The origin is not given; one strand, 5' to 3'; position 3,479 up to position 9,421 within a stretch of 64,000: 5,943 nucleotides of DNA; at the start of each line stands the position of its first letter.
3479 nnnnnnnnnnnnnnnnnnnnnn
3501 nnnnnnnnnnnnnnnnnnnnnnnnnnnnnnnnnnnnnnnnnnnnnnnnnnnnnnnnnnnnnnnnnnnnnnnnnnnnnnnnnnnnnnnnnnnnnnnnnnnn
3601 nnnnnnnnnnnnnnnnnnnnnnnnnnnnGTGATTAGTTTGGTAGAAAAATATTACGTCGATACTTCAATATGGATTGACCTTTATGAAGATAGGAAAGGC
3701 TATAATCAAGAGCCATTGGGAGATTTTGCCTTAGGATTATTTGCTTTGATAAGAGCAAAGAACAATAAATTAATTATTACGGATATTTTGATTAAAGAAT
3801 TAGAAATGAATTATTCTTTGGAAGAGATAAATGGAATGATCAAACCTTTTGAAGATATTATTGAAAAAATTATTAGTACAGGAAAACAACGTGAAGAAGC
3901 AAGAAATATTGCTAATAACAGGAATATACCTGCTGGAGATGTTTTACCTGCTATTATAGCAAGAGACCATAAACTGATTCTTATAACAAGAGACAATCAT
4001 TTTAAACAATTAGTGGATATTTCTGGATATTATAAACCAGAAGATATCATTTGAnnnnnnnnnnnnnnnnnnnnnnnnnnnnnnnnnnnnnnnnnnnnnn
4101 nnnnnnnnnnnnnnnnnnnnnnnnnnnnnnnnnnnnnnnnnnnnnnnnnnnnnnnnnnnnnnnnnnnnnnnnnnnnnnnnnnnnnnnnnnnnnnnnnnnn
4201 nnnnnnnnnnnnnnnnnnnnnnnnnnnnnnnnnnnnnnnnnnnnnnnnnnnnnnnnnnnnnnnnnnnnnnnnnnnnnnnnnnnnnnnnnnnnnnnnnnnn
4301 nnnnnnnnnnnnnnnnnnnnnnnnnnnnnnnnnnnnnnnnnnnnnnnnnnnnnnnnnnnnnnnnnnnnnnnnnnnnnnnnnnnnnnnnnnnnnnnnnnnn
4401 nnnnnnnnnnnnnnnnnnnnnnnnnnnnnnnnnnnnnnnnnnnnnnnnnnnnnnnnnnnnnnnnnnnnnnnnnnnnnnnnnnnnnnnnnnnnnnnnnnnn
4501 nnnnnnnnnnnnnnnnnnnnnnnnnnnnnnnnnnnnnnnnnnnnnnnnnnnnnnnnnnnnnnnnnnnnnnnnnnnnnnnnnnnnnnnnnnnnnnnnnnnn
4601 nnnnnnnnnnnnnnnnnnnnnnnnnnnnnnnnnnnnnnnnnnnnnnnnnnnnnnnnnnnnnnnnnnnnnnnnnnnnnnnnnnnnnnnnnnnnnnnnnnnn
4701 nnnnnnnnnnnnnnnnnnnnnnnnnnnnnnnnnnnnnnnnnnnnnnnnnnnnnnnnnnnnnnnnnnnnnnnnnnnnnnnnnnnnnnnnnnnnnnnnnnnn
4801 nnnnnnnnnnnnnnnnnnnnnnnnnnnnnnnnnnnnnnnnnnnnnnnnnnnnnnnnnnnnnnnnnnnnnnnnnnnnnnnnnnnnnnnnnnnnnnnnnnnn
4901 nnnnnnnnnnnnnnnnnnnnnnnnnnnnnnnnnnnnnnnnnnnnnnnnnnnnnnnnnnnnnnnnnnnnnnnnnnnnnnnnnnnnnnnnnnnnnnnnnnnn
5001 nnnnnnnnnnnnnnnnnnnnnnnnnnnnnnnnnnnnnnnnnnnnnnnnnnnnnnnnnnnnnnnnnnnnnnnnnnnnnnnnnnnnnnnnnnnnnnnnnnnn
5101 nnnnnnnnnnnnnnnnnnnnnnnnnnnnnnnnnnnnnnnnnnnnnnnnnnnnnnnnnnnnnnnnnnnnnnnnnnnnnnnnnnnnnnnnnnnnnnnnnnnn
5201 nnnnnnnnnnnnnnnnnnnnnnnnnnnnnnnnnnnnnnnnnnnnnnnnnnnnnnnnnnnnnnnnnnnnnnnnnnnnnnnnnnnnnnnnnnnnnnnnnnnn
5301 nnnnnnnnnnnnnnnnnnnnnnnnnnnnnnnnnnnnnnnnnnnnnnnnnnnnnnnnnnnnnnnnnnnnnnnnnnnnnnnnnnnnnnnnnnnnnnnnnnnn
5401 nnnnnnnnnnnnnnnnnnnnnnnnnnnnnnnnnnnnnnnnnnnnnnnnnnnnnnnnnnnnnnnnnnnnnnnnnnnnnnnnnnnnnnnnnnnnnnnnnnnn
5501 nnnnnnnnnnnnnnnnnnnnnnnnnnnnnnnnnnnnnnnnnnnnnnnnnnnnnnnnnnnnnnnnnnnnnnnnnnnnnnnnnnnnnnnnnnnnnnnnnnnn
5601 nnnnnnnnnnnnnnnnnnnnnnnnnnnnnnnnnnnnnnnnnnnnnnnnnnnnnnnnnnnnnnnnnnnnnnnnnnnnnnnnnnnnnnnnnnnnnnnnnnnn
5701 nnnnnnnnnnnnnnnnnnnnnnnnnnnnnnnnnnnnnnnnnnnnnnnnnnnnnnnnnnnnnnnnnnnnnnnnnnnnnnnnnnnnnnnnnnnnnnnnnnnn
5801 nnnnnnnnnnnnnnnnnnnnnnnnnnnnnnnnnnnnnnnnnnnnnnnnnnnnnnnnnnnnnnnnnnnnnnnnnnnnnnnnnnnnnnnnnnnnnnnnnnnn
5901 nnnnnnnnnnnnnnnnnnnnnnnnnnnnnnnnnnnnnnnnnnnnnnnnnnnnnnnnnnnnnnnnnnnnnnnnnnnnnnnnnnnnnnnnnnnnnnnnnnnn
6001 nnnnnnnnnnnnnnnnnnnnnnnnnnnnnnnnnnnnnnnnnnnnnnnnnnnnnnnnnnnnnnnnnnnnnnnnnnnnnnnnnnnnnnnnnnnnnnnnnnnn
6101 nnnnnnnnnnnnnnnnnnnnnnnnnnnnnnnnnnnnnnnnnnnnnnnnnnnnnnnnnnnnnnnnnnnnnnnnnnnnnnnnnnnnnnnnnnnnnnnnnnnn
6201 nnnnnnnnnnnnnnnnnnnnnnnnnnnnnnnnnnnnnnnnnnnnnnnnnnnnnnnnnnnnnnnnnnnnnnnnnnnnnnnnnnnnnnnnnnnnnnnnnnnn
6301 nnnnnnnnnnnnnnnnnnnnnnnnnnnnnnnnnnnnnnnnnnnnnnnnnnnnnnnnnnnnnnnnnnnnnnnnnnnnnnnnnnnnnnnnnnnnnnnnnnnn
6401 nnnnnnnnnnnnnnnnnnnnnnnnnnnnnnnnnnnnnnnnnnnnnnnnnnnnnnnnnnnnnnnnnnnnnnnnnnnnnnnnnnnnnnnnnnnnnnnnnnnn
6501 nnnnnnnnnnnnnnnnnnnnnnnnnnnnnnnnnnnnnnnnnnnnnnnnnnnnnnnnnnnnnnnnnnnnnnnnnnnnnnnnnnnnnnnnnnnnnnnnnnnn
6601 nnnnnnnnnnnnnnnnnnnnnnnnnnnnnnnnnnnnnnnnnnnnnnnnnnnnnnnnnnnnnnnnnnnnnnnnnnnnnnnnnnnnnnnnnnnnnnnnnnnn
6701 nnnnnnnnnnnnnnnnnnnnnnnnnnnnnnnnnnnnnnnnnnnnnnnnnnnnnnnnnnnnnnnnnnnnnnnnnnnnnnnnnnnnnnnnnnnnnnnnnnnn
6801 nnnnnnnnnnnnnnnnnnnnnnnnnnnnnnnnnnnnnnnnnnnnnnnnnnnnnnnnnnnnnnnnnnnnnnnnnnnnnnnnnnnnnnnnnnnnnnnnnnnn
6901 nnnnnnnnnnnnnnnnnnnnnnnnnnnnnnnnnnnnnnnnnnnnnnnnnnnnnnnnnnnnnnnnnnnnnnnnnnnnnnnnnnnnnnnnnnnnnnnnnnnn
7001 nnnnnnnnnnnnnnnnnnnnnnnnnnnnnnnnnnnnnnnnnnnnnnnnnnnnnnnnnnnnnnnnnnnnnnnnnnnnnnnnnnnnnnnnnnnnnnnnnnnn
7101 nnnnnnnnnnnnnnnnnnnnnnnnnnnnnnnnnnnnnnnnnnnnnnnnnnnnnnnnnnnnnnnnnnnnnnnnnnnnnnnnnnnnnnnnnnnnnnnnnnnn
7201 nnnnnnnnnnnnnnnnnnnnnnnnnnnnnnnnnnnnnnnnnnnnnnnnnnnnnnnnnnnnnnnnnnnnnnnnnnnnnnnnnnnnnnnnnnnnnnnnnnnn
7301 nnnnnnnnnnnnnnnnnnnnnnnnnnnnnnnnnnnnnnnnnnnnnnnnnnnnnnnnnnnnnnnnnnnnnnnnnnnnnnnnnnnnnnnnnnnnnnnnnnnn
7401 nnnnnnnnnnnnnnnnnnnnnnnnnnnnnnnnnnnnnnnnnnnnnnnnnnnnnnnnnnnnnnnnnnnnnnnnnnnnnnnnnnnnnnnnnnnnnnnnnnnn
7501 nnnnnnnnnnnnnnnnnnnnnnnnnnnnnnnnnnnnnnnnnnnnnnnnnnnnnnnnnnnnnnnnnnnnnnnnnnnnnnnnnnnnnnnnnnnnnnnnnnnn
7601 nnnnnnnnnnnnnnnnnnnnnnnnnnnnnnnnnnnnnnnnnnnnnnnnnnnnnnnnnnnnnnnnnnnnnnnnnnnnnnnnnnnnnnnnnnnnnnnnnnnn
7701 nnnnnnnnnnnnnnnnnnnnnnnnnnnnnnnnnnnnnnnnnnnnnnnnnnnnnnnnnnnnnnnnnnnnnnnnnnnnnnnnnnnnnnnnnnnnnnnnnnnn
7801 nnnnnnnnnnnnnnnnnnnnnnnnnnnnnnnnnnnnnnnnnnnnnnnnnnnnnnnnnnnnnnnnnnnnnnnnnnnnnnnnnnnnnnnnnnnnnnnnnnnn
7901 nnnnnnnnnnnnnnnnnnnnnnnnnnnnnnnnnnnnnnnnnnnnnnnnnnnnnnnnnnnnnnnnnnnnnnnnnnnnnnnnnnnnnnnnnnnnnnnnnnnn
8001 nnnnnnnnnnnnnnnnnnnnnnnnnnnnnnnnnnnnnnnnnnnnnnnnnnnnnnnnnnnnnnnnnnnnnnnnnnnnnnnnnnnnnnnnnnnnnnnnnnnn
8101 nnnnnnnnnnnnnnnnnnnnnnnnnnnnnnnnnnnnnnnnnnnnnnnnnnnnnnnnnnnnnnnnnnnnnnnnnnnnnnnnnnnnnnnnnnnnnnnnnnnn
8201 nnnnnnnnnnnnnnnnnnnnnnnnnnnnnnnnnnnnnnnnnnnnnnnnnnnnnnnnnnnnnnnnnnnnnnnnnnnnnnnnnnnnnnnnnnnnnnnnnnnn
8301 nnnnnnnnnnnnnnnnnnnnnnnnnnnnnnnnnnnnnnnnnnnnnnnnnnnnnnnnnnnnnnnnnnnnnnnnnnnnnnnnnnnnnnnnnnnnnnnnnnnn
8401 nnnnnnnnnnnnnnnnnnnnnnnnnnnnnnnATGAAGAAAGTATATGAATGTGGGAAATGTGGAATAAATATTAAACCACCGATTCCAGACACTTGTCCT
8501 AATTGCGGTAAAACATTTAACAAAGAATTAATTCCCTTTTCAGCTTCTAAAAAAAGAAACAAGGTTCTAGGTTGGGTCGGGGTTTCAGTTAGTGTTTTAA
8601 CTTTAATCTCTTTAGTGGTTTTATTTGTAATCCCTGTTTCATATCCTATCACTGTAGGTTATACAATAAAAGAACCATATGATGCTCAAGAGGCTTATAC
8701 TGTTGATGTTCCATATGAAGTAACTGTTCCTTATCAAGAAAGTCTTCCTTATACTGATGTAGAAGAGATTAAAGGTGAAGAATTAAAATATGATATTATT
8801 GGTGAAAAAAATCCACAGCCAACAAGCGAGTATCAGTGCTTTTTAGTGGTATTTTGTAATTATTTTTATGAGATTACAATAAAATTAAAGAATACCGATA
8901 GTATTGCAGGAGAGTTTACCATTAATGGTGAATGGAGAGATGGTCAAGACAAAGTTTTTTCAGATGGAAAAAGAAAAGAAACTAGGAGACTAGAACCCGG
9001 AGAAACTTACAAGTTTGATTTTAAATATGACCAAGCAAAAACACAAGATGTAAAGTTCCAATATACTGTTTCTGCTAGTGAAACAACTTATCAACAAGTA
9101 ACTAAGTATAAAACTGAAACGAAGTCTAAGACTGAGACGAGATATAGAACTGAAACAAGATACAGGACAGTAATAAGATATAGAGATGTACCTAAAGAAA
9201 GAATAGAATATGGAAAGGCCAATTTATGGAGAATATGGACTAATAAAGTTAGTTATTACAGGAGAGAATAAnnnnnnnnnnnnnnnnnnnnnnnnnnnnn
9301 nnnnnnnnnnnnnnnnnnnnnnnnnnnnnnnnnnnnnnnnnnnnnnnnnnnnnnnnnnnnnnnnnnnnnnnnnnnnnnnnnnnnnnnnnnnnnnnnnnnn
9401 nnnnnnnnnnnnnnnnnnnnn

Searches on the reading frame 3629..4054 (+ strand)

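Call 16: search_protein_families(library=pfam, proteins=[window:3629-4054:+], max_evalue=0.001)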
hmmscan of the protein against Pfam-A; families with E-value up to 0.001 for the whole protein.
window:3629-4054:+ (141 aa): 2 families
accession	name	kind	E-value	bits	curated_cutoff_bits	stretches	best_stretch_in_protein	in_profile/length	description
PF01850.27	PIN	-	7.7e-09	36.6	23.6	1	8-128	1-117/120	PIN domain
PF16289.11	PIN_12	-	0.00097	20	32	0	9-86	2-71/172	PIN domain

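Call 56: search_protein_families(library=pfam, proteins=[window:3629-4054:+], max_evalue=0.05)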
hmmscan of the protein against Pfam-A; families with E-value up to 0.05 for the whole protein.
window:3629-4054:+ (141 aa): 4 families
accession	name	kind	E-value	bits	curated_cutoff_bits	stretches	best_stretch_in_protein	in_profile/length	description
PF01850.27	PIN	-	7.7e-09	36.6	23.6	1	8-128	1-117/120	PIN domain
PF16289.11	PIN_12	-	0.00097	20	32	1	9-86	2-71/172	PIN domain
PF20698.3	PIN-TPR-GreABC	-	0.031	15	27.8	1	61-128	62-135/138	PIN domain associated with the TPR-GreAB-C-PIN system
PF08359.16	TetR_C_4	-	0.045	14.3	21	0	39-93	35-88/133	YsiA-like protein, C-terminal region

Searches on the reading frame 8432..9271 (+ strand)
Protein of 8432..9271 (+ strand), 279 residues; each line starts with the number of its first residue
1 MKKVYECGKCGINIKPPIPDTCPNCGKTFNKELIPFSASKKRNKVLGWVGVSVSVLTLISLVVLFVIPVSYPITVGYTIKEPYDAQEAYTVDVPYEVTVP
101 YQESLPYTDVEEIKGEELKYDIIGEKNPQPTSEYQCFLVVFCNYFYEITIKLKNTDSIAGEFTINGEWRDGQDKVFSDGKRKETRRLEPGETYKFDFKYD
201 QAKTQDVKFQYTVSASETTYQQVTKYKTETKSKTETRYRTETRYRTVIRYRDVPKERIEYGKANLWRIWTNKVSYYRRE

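Call 7: search_protein_families(library=pfam, proteins=[window:8432-9271:+], max_evalue=0.1)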
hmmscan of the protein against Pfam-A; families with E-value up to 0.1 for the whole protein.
window:8432-9271:+ (279 aa): 5 families
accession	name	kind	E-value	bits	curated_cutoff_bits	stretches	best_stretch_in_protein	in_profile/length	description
PF02018.23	CBM_4_9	-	0.0012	19.6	25.9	1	183-233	55-108/136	Carbohydrate binding domain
PF23455.1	DUF7129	-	0.0027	17.8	30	1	3-28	10-36/45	Domain of unknown function (DUF7129)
PF23458.2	DUF7130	-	0.0074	16.6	35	1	5-28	57-79/89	Domain of unknown function (DUF7130)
PF12773.13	DZR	-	0.052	14.2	27.3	1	7-29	15-34/45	Double zinc ribbon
PF24460.1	DUF7575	-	0.086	12.7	28.5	0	20-33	4-17/28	Domain of unknown function (DUF7575)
